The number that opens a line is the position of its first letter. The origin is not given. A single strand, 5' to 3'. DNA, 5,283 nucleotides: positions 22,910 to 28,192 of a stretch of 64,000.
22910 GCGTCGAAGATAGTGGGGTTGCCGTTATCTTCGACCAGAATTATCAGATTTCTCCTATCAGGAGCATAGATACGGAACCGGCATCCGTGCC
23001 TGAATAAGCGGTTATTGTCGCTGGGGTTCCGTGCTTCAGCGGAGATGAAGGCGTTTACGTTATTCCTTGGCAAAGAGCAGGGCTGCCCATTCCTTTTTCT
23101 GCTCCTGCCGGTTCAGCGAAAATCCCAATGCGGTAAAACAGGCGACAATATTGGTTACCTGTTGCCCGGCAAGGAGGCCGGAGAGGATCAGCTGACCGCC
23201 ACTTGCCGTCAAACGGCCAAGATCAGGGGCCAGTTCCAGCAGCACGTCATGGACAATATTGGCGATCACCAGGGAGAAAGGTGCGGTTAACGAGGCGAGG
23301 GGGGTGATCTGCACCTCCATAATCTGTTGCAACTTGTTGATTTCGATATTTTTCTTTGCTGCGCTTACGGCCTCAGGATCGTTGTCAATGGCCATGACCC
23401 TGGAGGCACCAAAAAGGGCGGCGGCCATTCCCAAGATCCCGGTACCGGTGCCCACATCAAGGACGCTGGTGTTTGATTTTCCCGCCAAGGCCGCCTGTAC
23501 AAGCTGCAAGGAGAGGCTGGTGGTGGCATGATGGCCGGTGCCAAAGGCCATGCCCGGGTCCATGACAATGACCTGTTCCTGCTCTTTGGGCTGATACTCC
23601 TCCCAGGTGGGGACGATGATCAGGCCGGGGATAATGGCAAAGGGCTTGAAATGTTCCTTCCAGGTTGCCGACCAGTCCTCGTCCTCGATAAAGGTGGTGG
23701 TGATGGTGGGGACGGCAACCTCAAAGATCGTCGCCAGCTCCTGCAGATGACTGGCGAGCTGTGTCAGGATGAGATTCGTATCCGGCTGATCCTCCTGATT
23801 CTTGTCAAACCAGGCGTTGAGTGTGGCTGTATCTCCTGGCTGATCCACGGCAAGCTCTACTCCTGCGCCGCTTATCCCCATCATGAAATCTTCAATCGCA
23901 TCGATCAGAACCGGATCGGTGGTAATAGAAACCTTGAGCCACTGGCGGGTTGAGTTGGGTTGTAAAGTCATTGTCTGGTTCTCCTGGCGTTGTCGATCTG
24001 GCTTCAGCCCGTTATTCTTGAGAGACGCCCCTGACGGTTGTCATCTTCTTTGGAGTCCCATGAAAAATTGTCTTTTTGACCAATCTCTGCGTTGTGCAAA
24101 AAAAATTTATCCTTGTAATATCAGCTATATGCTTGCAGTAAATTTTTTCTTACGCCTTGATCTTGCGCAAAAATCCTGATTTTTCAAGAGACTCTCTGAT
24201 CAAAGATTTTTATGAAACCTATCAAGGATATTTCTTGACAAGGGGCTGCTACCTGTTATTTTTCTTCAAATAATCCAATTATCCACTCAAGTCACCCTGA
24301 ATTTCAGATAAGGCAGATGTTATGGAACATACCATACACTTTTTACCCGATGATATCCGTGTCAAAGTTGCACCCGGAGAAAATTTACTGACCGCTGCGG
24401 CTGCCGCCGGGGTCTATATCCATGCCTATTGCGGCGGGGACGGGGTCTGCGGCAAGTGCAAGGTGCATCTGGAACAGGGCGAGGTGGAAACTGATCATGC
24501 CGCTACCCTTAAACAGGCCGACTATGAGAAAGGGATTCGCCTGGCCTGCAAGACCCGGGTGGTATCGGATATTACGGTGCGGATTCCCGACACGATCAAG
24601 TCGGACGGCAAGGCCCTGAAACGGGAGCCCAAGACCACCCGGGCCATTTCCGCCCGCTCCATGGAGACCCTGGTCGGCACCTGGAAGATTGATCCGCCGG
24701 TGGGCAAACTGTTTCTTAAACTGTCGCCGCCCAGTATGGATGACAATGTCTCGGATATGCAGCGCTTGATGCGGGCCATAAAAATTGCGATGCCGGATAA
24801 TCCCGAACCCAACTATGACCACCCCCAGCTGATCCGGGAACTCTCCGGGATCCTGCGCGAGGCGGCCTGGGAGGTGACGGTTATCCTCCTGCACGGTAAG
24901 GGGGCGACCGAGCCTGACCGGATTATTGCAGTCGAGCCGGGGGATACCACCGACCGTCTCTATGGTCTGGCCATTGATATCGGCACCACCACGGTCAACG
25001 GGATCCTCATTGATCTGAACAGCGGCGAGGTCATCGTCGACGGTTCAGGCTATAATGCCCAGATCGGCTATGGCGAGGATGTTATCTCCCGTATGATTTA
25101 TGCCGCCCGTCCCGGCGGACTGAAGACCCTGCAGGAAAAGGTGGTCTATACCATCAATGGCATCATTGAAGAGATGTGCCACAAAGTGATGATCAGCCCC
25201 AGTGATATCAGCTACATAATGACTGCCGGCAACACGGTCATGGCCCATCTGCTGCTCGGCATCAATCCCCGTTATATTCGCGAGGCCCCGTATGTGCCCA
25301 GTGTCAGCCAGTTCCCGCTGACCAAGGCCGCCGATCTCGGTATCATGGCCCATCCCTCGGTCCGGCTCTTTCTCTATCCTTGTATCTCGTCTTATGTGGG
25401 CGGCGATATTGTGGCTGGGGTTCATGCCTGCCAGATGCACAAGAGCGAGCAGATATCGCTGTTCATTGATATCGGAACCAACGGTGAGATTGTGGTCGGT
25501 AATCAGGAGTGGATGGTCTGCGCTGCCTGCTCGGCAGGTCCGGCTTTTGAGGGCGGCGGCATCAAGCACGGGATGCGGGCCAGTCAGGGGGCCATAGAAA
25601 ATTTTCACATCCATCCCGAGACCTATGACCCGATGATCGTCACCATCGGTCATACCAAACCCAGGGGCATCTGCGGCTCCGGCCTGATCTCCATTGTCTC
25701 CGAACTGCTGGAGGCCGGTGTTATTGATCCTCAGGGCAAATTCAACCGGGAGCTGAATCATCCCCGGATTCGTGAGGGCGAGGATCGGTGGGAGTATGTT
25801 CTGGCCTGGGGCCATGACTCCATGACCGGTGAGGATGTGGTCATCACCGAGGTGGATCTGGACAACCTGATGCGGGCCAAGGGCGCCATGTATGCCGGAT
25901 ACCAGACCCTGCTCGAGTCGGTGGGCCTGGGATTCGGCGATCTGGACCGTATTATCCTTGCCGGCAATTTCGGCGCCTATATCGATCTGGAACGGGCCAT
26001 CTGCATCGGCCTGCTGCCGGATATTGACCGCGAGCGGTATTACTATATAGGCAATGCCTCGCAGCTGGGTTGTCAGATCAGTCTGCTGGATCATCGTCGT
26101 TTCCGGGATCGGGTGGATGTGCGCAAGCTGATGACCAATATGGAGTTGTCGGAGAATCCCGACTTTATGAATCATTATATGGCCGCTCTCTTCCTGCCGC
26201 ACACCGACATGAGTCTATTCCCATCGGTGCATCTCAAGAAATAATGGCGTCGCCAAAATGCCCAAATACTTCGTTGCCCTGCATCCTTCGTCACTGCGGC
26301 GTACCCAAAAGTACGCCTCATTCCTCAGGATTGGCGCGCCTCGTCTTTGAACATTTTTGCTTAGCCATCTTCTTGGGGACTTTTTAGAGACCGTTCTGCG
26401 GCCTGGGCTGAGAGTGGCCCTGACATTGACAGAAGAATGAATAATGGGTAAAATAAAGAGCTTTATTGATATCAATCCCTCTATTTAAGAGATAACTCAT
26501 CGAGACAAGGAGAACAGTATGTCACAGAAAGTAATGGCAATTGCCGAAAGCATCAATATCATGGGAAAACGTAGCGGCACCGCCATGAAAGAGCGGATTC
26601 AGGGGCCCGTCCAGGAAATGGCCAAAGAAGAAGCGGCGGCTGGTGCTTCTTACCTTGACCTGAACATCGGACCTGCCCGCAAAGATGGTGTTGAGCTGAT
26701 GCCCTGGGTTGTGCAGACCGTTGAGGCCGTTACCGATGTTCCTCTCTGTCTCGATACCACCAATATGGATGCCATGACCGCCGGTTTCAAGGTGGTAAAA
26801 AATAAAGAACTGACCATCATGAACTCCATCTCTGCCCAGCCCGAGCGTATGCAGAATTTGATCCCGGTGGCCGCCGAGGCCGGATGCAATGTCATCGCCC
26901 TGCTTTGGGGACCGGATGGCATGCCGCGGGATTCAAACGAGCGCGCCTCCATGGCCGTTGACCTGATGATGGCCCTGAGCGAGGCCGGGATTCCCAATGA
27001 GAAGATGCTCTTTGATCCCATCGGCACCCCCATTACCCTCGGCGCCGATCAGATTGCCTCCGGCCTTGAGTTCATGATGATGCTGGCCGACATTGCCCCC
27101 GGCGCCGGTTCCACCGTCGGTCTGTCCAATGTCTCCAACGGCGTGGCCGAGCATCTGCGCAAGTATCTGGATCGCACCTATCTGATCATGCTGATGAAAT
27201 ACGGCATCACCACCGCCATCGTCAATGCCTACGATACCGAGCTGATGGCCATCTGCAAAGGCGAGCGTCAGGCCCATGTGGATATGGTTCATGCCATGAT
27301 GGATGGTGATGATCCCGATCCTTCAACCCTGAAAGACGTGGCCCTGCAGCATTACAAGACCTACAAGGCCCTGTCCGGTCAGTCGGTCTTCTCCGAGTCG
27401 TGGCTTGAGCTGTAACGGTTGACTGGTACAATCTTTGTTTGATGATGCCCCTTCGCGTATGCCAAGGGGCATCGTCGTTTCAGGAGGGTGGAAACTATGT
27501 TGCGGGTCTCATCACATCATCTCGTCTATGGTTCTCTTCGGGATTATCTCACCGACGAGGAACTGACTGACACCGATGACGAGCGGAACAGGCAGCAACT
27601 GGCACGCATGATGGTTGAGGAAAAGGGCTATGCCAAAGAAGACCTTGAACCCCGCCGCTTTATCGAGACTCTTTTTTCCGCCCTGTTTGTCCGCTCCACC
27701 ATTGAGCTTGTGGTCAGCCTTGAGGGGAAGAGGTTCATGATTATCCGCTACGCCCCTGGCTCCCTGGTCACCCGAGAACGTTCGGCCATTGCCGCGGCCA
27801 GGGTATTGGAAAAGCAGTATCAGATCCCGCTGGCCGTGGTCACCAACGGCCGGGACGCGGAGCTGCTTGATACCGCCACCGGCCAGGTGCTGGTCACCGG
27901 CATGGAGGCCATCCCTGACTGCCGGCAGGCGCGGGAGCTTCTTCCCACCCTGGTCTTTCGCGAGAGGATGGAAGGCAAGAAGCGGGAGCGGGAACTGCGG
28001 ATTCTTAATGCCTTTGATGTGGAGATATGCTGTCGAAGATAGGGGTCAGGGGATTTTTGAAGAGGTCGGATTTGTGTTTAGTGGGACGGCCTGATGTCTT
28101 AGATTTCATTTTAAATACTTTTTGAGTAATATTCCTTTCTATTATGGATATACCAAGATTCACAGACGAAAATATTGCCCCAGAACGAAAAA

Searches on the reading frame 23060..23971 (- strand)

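Call 13: search_protein_families(library=pfam, proteins=[window:23060-23971:-], max_evalue=0.001)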
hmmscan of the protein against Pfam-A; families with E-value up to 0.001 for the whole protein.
window:23060-23971:- (303 aa): 11 families
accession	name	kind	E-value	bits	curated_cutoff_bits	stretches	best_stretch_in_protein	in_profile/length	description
PF06325.19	PrmA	-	1.2e-67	228.9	22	1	10-302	1-295/296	Ribosomal protein L11 methyltransferase (PrmA)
PF13847.12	Methyltransf_31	-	7.9e-09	35.8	27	1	165-238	2-81/145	Methyltransferase domain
PF05175.20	MTS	-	9.7e-09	35.5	23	1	160-238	25-105/170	Methyltransferase small domain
PF13649.12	Methyltransf_25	-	1.2e-07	32.8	27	1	170-239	1-73/97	Methyltransferase domain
PF02475.24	TRM5-TYW2_MTfase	-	2e-07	31.6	28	1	163-220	33-91/164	TRM5/TYW2 methyltransferase domain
PF10294.15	Methyltransf_16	-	9.1e-07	29.2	21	1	164-225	44-105/174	Lysine methyltransferase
PF03602.21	Cons_hypoth95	-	6.9e-06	26.3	24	1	167-219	42-94/182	Conserved hypothetical protein 95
PF08241.18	Methyltransf_11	-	3.1e-05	25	21.2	1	171-244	1-73/95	Methyltransferase domain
PF01135.25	PCMT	-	4.4e-05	23.8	20.3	1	125-218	32-127/210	Protein-L-isoaspartate(D-aspartate) O-methyltransferase (PCMT)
PF08242.18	Methyltransf_12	-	6.8e-05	24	30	1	171-244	1-78/98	Methyltransferase domain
PF13489.12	Methyltransf_23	-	0.00056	20.1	27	1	156-240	11-90/164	Methyltransferase domain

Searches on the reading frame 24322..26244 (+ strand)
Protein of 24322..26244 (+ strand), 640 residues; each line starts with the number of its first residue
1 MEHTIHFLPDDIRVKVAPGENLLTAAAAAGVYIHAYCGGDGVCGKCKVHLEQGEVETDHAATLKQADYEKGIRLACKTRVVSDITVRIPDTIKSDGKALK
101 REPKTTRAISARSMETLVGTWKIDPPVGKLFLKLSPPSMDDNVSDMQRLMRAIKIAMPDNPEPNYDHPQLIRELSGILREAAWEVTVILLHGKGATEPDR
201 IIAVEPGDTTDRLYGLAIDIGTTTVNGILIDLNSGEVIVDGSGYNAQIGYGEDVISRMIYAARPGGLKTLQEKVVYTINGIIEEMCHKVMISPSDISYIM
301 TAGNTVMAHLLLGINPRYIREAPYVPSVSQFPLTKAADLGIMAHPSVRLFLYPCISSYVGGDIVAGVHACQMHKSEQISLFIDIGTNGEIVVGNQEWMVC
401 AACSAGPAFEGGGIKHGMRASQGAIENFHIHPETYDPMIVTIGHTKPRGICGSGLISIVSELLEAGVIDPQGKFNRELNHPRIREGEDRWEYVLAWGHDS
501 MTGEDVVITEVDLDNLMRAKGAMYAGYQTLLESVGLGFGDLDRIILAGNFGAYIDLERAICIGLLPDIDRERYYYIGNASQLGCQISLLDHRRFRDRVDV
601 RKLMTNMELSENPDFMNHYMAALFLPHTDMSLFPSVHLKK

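Call 13: search_protein_families(library=pfam, proteins=[window:24322-26244:+], max_evalue=0.001)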
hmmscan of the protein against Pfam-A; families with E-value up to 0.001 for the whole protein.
window:24322-26244:+ (640 aa): 5 families
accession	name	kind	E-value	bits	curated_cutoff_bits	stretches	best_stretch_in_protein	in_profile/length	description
PF14574.11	RACo_C_ter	-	5.8e-108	360.3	27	1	378-636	2-260/261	C-terminal domain of RACo the ASKHA domain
PF17651.6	Raco_middle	-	3.1e-61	206.2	26.8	1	214-375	1-163/163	RACo middle region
PF17650.6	RACo_linker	-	1.2e-19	70.3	26.2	1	121-211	6-86/86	RACo linker region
PF00111.32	Fer2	-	1.1e-12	48.1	21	1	9-80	5-76/77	2Fe-2S iron-sulfur cluster binding domain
PF13510.11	Fer2_4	-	0.00031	21.2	22.8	0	4-55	3-60/82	2Fe-2S iron-sulfur cluster binding domain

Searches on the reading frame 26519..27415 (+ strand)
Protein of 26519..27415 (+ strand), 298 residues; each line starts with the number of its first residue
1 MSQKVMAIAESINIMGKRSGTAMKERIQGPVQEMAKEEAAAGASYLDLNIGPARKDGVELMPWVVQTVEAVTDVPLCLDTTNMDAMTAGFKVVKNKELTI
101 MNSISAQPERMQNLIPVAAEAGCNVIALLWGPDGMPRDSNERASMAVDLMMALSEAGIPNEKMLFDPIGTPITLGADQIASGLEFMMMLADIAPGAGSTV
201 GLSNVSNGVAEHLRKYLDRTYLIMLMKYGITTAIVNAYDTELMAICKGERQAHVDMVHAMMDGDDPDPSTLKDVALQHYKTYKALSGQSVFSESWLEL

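Call 13: search_protein_families(library=pfam, proteins=[window:26519-27415:+], max_evalue=0.001)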
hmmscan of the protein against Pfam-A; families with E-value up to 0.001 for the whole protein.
window:26519-27415:+ (298 aa): 2 families
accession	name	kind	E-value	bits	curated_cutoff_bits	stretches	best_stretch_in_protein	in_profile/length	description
PF00809.28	Pterin_bind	-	8.1e-15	55.6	25.5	1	33-236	25-244/244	Pterin binding enzyme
PF03599.22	CdhD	-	6.1e-05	22.4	24.8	1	63-175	87-182/387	CO dehydrogenase/acetyl-CoA synthase delta subunit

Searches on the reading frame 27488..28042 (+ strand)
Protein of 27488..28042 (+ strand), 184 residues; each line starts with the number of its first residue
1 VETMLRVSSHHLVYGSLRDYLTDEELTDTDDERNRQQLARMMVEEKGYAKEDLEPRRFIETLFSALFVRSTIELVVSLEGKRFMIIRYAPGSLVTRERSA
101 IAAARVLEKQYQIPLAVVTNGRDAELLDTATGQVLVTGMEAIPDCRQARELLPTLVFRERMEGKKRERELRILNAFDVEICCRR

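Call 13: search_protein_families(library=pfam, proteins=[window:27488-28042:+], max_evalue=0.001)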
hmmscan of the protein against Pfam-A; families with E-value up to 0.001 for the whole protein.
window:27488-28042:+ (184 aa): 1 family
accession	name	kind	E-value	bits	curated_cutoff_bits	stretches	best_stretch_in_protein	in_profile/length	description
PF13588.12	HSDR_N_2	-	3.8e-11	43.5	25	1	31-143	2-110/110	Type I restriction enzyme R protein N terminus (HSDR_N)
